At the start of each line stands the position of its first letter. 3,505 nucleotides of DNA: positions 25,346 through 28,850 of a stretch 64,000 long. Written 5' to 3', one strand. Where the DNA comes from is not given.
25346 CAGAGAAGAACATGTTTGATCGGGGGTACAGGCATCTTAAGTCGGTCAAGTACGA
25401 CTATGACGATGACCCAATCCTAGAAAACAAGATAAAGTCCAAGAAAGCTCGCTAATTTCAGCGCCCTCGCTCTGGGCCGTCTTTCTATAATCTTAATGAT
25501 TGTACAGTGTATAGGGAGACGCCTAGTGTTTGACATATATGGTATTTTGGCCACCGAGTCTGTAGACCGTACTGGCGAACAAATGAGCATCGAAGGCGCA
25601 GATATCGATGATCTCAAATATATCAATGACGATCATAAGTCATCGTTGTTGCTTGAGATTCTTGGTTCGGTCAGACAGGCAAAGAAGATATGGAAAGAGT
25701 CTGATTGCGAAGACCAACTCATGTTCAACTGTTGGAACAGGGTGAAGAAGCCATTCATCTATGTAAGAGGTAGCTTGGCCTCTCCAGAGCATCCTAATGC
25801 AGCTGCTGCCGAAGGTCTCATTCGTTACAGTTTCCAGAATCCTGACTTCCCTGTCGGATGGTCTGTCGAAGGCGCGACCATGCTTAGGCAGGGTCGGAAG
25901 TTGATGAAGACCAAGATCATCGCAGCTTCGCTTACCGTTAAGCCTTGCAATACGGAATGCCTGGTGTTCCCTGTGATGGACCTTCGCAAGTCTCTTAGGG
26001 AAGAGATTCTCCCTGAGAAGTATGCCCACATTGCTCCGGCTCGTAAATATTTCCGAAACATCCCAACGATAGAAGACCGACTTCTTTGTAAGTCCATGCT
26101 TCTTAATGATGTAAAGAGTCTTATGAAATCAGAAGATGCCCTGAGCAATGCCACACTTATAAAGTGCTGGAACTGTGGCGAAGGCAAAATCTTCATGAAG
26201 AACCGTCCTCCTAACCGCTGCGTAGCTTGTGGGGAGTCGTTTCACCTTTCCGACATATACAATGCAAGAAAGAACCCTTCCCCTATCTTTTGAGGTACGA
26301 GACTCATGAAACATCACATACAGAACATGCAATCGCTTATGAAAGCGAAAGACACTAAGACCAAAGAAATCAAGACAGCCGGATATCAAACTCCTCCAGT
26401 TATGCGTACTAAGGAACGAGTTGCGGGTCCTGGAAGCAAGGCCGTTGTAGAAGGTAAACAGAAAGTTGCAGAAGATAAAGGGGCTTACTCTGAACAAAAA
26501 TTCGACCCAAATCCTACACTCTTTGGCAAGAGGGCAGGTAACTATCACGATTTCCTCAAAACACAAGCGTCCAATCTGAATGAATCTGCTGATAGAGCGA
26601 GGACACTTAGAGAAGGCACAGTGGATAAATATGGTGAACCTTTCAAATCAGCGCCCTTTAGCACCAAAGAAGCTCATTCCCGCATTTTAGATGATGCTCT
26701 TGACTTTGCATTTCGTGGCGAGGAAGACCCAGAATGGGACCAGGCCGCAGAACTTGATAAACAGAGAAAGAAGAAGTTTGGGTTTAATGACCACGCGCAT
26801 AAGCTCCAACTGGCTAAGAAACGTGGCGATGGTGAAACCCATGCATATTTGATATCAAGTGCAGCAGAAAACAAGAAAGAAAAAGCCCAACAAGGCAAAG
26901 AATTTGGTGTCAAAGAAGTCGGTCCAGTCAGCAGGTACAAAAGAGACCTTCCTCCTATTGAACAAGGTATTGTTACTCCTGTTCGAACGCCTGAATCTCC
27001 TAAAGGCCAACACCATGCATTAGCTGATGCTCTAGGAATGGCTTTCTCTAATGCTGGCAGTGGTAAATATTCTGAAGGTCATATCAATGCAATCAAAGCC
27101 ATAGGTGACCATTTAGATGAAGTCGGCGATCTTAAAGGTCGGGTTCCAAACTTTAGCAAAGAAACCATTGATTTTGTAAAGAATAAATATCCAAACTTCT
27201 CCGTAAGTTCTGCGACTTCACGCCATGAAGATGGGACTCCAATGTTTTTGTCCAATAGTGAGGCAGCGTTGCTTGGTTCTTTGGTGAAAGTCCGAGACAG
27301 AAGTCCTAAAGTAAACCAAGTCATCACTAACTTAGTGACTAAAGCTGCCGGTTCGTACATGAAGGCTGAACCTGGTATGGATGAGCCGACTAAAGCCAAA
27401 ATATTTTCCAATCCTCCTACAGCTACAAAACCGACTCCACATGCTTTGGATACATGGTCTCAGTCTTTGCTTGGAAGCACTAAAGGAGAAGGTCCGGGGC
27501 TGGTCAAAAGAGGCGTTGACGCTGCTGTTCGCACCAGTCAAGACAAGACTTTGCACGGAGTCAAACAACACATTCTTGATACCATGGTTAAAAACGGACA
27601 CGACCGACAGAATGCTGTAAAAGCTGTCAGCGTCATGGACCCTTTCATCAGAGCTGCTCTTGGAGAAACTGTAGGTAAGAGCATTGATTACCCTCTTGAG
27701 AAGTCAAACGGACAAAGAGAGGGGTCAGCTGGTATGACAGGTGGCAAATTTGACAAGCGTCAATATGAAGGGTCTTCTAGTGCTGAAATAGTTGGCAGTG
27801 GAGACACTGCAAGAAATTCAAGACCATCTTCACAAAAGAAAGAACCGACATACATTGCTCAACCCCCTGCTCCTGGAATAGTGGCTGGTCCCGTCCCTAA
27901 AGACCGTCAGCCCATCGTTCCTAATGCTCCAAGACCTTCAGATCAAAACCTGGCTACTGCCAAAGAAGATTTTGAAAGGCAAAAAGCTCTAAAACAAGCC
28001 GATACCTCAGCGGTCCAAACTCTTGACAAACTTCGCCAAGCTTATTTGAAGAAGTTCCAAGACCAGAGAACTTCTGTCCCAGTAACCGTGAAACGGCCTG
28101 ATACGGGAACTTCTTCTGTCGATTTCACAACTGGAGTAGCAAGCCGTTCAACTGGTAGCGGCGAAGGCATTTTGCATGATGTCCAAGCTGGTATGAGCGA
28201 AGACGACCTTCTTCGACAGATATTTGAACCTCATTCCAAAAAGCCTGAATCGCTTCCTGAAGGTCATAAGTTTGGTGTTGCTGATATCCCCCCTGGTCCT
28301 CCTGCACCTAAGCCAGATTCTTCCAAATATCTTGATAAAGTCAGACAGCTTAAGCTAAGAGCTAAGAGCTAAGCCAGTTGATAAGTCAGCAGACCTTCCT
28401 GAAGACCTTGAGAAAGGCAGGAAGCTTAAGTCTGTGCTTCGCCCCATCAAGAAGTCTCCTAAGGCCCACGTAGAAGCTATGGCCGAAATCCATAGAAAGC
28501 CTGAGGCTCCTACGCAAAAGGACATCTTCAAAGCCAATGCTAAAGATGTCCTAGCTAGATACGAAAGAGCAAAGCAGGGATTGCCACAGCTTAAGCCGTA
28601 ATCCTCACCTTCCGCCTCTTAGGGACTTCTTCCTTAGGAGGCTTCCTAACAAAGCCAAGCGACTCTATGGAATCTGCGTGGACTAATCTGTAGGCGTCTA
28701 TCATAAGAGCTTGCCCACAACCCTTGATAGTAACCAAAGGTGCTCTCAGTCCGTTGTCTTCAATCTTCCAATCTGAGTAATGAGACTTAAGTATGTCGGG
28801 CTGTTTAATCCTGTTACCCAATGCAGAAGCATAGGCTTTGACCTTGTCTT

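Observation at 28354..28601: Heptanucleotide tandem repeat (3 x GCTAAGA/C) creates the stop of the 688-aa ORF; loss of one unit would fuse a 75-codon coding-like tail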

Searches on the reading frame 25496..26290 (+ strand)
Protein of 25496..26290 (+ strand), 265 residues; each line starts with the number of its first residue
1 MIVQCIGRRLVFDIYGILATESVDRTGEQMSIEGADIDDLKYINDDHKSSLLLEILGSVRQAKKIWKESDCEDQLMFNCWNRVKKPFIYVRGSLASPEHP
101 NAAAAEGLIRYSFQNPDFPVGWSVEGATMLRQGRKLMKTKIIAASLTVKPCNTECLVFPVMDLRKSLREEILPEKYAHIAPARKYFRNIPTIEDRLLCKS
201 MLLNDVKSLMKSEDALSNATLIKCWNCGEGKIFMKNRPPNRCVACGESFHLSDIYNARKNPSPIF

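Call 5: search_protein_families(library=pfam, proteins=[window:25496-26290:+], max_evalue=0.1)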
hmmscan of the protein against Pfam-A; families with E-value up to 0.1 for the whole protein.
window:25496-26290:+ (265 aa): 1 family
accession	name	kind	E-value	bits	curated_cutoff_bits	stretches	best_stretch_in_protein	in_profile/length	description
PF23458.2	DUF7130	-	0.052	13.9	35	0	217-248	48-79/89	Domain of unknown function (DUF7130)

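Call 10: search_protein_families(library=phrogs, proteins=[window:25496-26290:+], max_evalue=0.01)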
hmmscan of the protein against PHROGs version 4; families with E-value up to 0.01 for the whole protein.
window:25496-26290:+ (265 aa): 0 families

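Call 38: find_related_loci(query=A2, collection=viral_contigs, flank=6000)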
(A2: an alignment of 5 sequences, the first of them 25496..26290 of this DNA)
Query A2 (265 aa) in viral_contigs; peptide patterns used: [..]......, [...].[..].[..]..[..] (x = any residue, [..] = any of these).
129 stretches matched a pattern; 7 encode a relative of the query (tblastn E <= 1e-3); 7 distinct loci.
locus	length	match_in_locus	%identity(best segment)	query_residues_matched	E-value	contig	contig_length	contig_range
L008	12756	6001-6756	63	7-258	3e-104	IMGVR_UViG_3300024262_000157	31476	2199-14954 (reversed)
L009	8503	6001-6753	55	10-261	2e-92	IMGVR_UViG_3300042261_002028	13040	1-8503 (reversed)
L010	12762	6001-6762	54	3-257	1e-89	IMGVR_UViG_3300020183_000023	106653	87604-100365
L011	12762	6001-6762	54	3-257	1e-89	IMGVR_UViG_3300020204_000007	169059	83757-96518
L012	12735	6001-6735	54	14-257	3e-88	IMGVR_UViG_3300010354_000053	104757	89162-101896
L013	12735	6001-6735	54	14-257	2e-87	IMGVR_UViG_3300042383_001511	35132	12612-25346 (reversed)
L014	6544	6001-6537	64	11-191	1e-75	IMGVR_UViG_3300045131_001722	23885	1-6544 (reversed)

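Call 39: search_solved_structures(query=A2, max_evalue=1)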
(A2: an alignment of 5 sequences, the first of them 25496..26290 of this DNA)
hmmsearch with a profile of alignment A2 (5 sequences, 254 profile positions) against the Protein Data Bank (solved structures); distinct sequences matched with E-value up to 1: 9.
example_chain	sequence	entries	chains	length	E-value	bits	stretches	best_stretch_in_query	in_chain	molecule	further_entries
6rwg_A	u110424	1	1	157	0.055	15.9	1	180-244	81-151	Gag polyprotein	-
9fhl_W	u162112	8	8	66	0.056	15.9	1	210-239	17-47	Small ribosomal subunit protein eS27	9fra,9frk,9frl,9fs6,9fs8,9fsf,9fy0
1aaf_A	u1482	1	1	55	0.07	15.6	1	201-244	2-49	HIV-1 NUCLEOCAPSID PROTEIN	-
5o2u_A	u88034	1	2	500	0.3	13.5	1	180-244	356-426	Capsid protein p24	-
1f6u_A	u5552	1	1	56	0.35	13.3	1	201-245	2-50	HIV-1 NUCLEOCAPSID PROTEIN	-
5i1r_A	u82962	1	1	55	0.36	13.3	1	201-244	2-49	Nucleocapsid protein p7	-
1a1t_A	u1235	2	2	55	0.37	13.2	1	201-244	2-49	NUCLEOCAPSID PROTEIN | HIV-1 NUCLEOCAPSID PROTEIN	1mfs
1nc8_A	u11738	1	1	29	0.39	13.2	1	208-230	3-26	NUCLEOCAPSID PROTEIN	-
2m3z_A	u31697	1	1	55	0.41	13.1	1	203-244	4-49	NUCLEOCAPSID PROTEIN P7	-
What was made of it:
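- Tried and rejected: A PDB sequence search with the protease profile gave only zinc-ribbon noise (call 39).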

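Call 49: find_homologous_proteins(query=window:25496-26290:+, max_evalue=0.00001)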
Query window:25496-26290:+ (265 aa): 12 proteins with E <= 0.00001 among 477 candidates.
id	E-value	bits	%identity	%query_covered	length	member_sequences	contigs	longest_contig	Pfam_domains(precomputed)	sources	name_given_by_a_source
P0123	6.2e-165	565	95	96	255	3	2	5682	-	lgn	-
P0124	1.7e-107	377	67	94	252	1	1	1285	-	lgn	-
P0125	2.3e-104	367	64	94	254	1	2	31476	-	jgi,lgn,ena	-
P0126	7.0e-97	342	62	93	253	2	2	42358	-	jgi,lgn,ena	jgi:hypothetical protein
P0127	2.2e-95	337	61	93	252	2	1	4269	-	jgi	jgi:hypothetical protein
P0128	2.7e-86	307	56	93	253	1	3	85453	-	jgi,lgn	-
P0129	4.5e-79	284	52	93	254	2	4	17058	-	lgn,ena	-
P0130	1.8e-78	282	50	94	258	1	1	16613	-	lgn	-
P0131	5.8e-77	277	54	92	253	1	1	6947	-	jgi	jgi:hypothetical protein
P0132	5.8e-77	277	52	93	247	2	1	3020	-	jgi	jgi:hypothetical protein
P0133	1.6e-76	275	49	92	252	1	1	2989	-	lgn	-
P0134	2.4e-74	268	48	94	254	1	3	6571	-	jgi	jgi:ribosomal protein S27E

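Call 50: list_cluster_members(proteins=[P0001, P0002, P0123])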
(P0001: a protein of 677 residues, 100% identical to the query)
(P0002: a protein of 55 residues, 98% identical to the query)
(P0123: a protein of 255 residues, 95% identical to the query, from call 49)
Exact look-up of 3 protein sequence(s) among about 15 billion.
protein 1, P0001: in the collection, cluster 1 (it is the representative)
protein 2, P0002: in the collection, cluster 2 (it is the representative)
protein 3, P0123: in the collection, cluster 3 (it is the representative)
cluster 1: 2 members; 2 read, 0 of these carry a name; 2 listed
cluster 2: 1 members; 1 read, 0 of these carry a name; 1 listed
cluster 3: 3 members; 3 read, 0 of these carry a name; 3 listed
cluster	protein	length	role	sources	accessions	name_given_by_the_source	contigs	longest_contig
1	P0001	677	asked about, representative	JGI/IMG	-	-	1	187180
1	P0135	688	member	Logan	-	-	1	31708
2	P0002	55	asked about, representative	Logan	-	-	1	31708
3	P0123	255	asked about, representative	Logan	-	-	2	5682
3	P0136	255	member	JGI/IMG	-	-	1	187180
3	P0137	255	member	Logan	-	-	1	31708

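Call 51: find_encoding_contigs(protein=P0123, flank=6000, max_places=6)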
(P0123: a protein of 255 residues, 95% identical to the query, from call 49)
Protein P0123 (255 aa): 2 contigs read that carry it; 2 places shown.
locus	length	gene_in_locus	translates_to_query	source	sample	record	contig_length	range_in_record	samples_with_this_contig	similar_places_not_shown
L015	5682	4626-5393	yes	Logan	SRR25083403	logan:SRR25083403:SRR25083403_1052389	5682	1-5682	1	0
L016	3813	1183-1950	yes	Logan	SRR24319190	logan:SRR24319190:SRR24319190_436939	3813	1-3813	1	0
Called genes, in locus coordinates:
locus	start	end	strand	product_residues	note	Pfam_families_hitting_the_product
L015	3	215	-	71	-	?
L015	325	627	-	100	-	-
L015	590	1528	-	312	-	-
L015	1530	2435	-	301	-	-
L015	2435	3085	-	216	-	-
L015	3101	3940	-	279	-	-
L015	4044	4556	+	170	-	-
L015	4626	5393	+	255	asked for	-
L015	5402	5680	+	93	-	?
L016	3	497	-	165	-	?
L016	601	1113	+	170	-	-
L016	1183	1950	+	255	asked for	-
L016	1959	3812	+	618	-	?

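Call 52: find_encoding_contigs(protein=P0135, flank=6000, max_places=6)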
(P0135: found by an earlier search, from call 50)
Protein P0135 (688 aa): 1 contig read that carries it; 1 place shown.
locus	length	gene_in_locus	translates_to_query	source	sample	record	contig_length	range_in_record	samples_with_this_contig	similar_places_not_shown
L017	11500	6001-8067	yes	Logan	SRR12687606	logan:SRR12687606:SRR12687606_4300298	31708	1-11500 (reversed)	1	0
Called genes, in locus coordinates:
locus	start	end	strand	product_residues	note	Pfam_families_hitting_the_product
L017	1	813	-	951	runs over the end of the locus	-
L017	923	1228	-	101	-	-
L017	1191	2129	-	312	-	-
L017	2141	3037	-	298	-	-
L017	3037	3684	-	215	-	-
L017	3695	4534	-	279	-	-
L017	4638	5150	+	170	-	-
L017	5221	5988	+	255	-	-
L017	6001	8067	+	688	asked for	-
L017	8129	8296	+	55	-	-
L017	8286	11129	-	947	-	PF02811:PHP, PF07733:DNA_pol3_alpha, PF17657:DNA_pol3_finger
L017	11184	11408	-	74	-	-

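Call 67: predict_structure(alignment_id=A4)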
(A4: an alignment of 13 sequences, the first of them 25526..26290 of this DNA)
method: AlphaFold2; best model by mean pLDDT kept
length: 255 residues; sequences in the alignment: 13
mean_pLDDT: 81.5   pTM: 0.57
mean pLDDT of the five models: 81.5, 80.5, 77.7, 77.7, 73.9
residues with pLDDT >= 90: 84; 70-90: 129; 50-70: 25; < 50: 17
segments of 3 or more residues with pLDDT < 50: 155-160, 170-176
pLDDT, mean of each block of 10 residues (from residue 1): 93 89 93 71 75 96 95 95 84 87 84 90 93 87 90 52 52 51 81 85 78 81 86 82 82 57
secondary structure, 60 per line:
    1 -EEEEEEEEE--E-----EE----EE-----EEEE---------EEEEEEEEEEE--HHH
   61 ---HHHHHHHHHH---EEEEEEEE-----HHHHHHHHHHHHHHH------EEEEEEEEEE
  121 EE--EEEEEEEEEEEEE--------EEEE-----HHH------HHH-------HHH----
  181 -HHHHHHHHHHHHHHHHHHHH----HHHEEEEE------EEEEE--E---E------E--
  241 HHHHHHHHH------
elements in order: E2-10 E32-35 E45-55 H64-73 E77-84 H90-104 E111-122 E125-137 E146-149 H182-201 E209-213 E220-224 H241-249
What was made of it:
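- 25496..26293 (+): Prohead (capsid maturation) protease with a C-terminal CxxC...CxxC zinc ribbon. It lies immediately upstream of the affected gene. Other gene callers start it at 25526 (255 aa). AF2 model with mean pLDDT 81.5 (call 67).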

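Call 69: fold_search(model_id=the predicted structure, library=pdb)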
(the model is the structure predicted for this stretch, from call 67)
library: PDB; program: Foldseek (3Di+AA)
matches with E <= 10: 54; with E <= 0.001: 0
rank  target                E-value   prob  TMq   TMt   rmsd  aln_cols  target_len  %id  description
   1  4v07_A                4.3e-03  0.95  0.31  0.36  19.9       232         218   14  Dimeric pseudorabies virus protease pUL26N at 2.1 A resolution (released 2015-07-15)
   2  3njq_A                8.8e-02  0.75  0.33  0.42  10.8       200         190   14  Crystal structure of Kaposi's sarcoma-associated herpesvirus protease in complex with dimer disruptor (released 2011-08-17)
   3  4dtf                  4.5e-01  0.06  0.14  0.13  12.2       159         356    6  Structure of a VgrG Vibrio cholerae toxin ACD domain in complex with AMP-PNP and Mg++ (released 2012-08-29)
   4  6z5u_E                7.7e-01  0.07  0.19  0.23  16.8       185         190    9  Cryo-EM structure of the A. baumannii MlaBDEF complex bound to APPNHP (released 2021-05-05)
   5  4e1f                  8.2e-01  0.05  0.16  0.13  12.2       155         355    6  Structure of a VgrG Vibrio cholerae toxin ACD domain Glu16Gln mutant in complex with ADP and Mn++ (released 2012-10-10)
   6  6vqw_C                9.2e-01  0.02  0.13  0.11  27.2       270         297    9  Type I-F CRISPR-Csy complex with its inhibitor AcrF8 (released 2020-03-11)
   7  5xv6_B                9.2e-01  0.01  0.09  0.11  26.7       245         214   10  Crystal structure of ATG101-ATG13HORMA (released 2018-07-04)
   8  1yuz_B                1.4e+00  0.25  0.13  0.16   3.4        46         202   15  Partially Reduced State of Nigerythrin (released 2005-06-21)
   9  4dtd                  1.4e+00  0.02  0.12  0.10  13.1       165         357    4  Structure and functional characterization of a Vibrio cholerae toxin from the MARTX/VgrG family. (released 2012-08-29)
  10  1yux_B                1.5e+00  0.23  0.13  0.16   3.4        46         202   15  Mixed valant state of nigerythrin (released 2005-06-21)
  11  7zhg_W                1.8e+00  0.28  0.13  0.46   3.7        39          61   26  High-resolution cryo-EM structure of Pyrococcus abyssi 30S ribosomal subunit bound to mRNA and initiator tRNA anticodo (released 2022-06-29)
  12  5kzf_K                1.8e+00  0.04  0.08  0.05  21.1       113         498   18  Crystal structure of near full-length hexameric Mycobacterium tuberculosis proteasomal ATPase Mpa in apo form (released 2017-05-17)
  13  4hne_B                1.8e+00  0.01  0.08  0.07  21.2       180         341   16  Crystal structure of the catalytic domain of human type II alpha Phosphatidylinositol 4-kinase (PI4KIIalpha) in comple (released 2014-04-09)
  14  9e71_BY               2.1e+00  0.28  0.13  0.45   3.8        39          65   20  Cryo-EM structure of the Pyrobaculum calidifontis 70S ribosome (released 2024-11-20)
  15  1yux_A                2.1e+00  0.20  0.13  0.16   3.3        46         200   15  Mixed valant state of nigerythrin (released 2005-06-21)
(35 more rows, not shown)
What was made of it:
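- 25496..26293 (+): The top PDB matches are herpesvirus assemblins (E = 4e-3 and 9e-2, call 69).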

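Call 71: fold_search(model_id=the predicted structure, library=viral)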
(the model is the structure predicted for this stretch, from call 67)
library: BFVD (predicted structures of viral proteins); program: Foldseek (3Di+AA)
matches with E <= 10: 342; with E <= 0.001: 140
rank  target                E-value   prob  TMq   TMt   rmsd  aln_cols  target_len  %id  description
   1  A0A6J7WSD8            2.0e-26  1.00  0.62  0.61  12.6       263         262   35  Uncharacterized protein [uncultured Caudovirales phage]
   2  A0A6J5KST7            8.7e-19  1.00  0.59  0.30   8.6       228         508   32  Uncharacterized protein [uncultured Caudovirales phage]
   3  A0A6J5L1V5            1.1e-15  1.00  0.54  0.24  24.9       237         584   26  PI3K/PI4K catalytic domain-containing protein [uncultured Caudovirales phage]
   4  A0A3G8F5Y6            5.5e-12  1.00  0.48  0.52  13.0       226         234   22  (no name in the UniProt tables at hand)
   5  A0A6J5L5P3            4.5e-11  1.00  0.48  0.43   6.5       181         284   19  Uncharacterized protein [uncultured Caudovirales phage]
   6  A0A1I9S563            1.8e-10  1.00  0.45  0.21  13.2       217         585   18  (no name in the UniProt tables at hand)
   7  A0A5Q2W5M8            6.0e-10  1.00  0.41  0.38  15.2       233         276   14  (no name in the UniProt tables at hand)
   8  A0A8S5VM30            6.8e-10  1.00  0.46  0.53   6.3       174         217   19  (no name in the UniProt tables at hand)
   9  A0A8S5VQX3            1.0e-09  1.00  0.45  0.23  14.5       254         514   18  (no name in the UniProt tables at hand)
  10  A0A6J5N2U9            1.2e-09  1.00  0.43  0.34   6.8       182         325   17  Prohead protease [uncultured Caudovirales phage]
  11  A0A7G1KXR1            1.6e-09  1.00  0.44  0.49   7.1       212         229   17  (no name in the UniProt tables at hand)
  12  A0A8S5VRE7            2.7e-09  1.00  0.46  0.47   3.4       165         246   19  (no name in the UniProt tables at hand)
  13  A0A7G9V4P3            1.2e-08  1.00  0.47  0.47  12.9       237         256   16  (no name in the UniProt tables at hand)
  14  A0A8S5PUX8            2.8e-08  1.00  0.47  0.42  16.5       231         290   15  Prohead serine protease [Siphoviridae sp. ctlgF9]
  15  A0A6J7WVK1            7.0e-08  1.00  0.41  0.18  17.5       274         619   11  Phage-like element PBSX protein, XkdF [uncultured Caudovirales phage]
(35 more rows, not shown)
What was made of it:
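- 25496..26293 (+): BFVD gives 140 matches at E <= 1e-3, many named prohead protease or COG3740 (call 71).
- On Phage scaffolding / internal head protein: The upstream gene has the prohead-protease fold (calls 67, 69, 71).
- Closest known: Protease-scaffold gene modules of tailed phages and herpesviruses. Same: An assemblin/prohead-protease-fold gene lies directly upstream (calls 67, 69, 71). Some BFVD protease matches are 500-700 aa long, which I read as likely protease-scaffold fusions (call 71).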

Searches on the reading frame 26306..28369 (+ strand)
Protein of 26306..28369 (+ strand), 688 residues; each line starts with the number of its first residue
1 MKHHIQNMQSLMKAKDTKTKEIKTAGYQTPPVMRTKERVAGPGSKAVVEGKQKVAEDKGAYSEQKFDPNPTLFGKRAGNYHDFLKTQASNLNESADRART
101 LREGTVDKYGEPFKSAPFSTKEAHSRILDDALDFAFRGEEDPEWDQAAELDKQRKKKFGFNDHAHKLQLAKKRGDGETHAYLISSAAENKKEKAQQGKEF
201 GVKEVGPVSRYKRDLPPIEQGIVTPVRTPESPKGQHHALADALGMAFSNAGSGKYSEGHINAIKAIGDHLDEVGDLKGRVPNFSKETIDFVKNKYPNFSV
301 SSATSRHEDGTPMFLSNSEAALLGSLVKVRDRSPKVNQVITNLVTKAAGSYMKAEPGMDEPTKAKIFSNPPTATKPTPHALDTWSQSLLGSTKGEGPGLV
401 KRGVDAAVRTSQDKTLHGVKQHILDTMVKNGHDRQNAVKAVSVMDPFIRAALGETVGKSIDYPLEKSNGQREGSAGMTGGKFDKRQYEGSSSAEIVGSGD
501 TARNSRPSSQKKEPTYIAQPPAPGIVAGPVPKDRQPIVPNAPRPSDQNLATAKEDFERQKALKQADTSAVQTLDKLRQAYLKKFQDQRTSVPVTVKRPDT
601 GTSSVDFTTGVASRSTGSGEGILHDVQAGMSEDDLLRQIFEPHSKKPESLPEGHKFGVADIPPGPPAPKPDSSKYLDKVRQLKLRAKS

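Call 5: search_protein_families(library=pfam, proteins=[window:26306-28369:+], max_evalue=0.1)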
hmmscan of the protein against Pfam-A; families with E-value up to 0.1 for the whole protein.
window:26306-28369:+ (688 aa): 0 families

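Call 10: search_protein_families(library=phrogs, proteins=[window:26306-28369:+], max_evalue=0.01)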
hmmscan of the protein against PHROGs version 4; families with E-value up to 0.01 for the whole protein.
window:26306-28369:+ (688 aa): 0 families

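Call 13: find_related_loci(query=window:26306-28369:+, collection=viral_contigs, flank=6000)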
Query window:26306-28369:+ (688 aa) in viral_contigs; peptide patterns used: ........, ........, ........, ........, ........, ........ (x = any residue, [..] = any of these).
15 stretches matched a pattern, but none encodes a relative of the query by tblastn (E <= 1e-3).

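Call 57: find_related_loci(query=A3, collection=metagenome_contigs, flank=5000)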
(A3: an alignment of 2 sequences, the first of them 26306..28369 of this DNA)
Query A3 (688 aa) in metagenome_contigs; peptide patterns used: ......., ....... (x = any residue, [..] = any of these).
600 stretches matched a pattern, but none encodes a relative of the query by tblastn (E <= 1e-3).

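Call 58: find_related_loci(query=A3, collection=viral_contigs, flank=5000)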
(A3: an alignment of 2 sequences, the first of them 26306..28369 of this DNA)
Query A3 (688 aa) in viral_contigs; peptide patterns used: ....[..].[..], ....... (x = any residue, [..] = any of these).
64 stretches matched a pattern, but none encodes a relative of the query by tblastn (E <= 1e-3).

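Call 59: find_related_loci(query=A3, collection=genome_contigs, flank=5000)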
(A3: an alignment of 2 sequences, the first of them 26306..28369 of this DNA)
Query A3 (688 aa) in genome_contigs; peptide patterns used: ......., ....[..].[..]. (x = any residue, [..] = any of these).
42 stretches matched a pattern, but none encodes a relative of the query by tblastn (E <= 1e-3).

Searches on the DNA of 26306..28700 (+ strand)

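Call 3: search_dna_similar(query=window:26306-28700:+, collection=phages, mode=distant, max_rows=30)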
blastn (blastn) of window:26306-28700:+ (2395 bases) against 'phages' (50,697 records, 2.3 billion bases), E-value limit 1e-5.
No match.
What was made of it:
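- Tried and rejected: blastn of the locus against GenBank phages found nothing (call 3).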
